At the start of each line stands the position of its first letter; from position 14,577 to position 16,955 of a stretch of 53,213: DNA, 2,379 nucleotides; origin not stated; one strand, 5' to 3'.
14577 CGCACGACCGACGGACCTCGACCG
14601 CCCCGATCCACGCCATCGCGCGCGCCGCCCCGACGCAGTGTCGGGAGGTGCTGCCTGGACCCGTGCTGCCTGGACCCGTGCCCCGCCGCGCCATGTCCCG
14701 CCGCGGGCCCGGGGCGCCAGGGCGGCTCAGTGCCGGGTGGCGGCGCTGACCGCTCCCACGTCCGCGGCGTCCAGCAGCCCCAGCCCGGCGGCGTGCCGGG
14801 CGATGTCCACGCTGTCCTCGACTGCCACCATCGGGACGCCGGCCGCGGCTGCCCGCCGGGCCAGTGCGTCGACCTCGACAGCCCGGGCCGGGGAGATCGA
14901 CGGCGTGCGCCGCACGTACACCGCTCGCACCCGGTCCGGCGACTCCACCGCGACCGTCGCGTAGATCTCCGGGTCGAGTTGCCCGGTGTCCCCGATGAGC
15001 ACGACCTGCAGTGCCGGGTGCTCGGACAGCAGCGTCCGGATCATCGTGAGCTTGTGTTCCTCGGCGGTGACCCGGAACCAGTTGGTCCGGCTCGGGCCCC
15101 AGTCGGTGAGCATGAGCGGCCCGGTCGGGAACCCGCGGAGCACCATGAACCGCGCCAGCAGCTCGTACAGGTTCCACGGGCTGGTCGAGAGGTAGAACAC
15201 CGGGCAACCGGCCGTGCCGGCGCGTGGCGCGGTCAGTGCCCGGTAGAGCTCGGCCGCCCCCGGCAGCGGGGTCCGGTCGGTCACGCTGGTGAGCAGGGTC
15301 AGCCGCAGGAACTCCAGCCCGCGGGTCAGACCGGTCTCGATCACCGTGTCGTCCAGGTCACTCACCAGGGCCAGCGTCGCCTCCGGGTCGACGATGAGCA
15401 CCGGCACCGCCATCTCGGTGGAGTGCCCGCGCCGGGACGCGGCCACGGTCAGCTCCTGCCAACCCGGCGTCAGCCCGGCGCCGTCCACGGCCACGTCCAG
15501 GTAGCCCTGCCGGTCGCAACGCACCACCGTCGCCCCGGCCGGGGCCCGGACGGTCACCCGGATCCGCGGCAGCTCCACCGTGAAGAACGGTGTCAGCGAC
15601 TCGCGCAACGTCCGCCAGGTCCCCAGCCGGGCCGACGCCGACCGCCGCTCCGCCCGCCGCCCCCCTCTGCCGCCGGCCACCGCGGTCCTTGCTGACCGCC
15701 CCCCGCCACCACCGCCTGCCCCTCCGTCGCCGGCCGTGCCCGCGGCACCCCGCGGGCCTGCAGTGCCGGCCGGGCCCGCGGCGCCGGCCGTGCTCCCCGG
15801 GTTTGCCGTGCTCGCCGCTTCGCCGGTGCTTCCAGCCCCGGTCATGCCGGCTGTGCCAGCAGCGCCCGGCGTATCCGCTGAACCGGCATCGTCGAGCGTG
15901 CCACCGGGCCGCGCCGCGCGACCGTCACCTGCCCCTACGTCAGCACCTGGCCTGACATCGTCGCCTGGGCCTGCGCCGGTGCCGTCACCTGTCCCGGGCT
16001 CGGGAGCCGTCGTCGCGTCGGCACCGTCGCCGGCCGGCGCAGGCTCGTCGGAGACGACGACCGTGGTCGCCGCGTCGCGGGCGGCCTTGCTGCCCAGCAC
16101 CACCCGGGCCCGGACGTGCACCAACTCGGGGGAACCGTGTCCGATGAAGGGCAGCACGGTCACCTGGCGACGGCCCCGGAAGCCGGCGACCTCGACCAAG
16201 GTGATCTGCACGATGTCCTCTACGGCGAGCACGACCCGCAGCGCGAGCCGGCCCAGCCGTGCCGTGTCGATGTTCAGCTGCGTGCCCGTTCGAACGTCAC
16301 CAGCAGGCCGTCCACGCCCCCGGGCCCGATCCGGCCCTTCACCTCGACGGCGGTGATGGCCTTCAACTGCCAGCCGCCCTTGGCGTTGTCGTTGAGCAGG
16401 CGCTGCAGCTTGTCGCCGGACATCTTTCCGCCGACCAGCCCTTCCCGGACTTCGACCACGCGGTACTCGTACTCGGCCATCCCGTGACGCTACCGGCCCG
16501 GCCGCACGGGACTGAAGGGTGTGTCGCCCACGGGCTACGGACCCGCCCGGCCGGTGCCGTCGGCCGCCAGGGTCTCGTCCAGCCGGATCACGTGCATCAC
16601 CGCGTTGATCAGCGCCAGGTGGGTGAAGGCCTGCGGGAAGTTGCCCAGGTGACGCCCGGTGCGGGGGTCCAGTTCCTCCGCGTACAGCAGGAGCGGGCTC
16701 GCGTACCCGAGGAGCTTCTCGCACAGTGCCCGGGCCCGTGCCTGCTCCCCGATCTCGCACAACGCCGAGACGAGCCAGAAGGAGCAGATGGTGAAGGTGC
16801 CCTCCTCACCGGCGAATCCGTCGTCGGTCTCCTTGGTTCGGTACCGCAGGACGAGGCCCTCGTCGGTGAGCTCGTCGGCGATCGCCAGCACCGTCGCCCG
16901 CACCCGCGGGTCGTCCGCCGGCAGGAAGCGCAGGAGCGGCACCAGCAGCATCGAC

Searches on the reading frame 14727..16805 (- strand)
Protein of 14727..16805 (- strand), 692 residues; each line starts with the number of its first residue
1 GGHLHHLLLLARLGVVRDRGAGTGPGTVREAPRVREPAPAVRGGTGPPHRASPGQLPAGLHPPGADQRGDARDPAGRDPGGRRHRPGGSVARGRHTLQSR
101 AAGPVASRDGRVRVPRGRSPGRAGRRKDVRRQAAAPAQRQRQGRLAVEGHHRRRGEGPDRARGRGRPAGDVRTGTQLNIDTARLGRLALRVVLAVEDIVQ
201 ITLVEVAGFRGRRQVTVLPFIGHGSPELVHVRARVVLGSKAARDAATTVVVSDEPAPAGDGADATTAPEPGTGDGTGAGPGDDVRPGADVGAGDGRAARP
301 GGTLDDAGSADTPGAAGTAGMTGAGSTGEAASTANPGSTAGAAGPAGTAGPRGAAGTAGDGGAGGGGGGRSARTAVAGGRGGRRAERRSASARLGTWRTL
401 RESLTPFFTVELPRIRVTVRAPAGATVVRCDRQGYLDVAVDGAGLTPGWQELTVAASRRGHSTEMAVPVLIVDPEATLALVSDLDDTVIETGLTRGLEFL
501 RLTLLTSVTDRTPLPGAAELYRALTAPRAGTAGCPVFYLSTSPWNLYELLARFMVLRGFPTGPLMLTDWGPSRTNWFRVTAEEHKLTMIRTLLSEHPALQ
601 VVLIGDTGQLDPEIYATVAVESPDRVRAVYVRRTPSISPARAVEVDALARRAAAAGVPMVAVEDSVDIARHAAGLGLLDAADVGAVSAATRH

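Call 74: search_protein_families(library=pfam, proteins=[window:14727-16805:-], max_evalue=0.0001)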
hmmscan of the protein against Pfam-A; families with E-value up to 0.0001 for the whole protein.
window:14727-16805:- (692 aa): 1 family
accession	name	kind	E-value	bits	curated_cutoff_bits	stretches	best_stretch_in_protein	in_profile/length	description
PF09949.15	APP1_cat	-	1.3e-43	149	27.1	1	479-633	2-154/154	Phosphatidate phosphatase APP1, catalytic domain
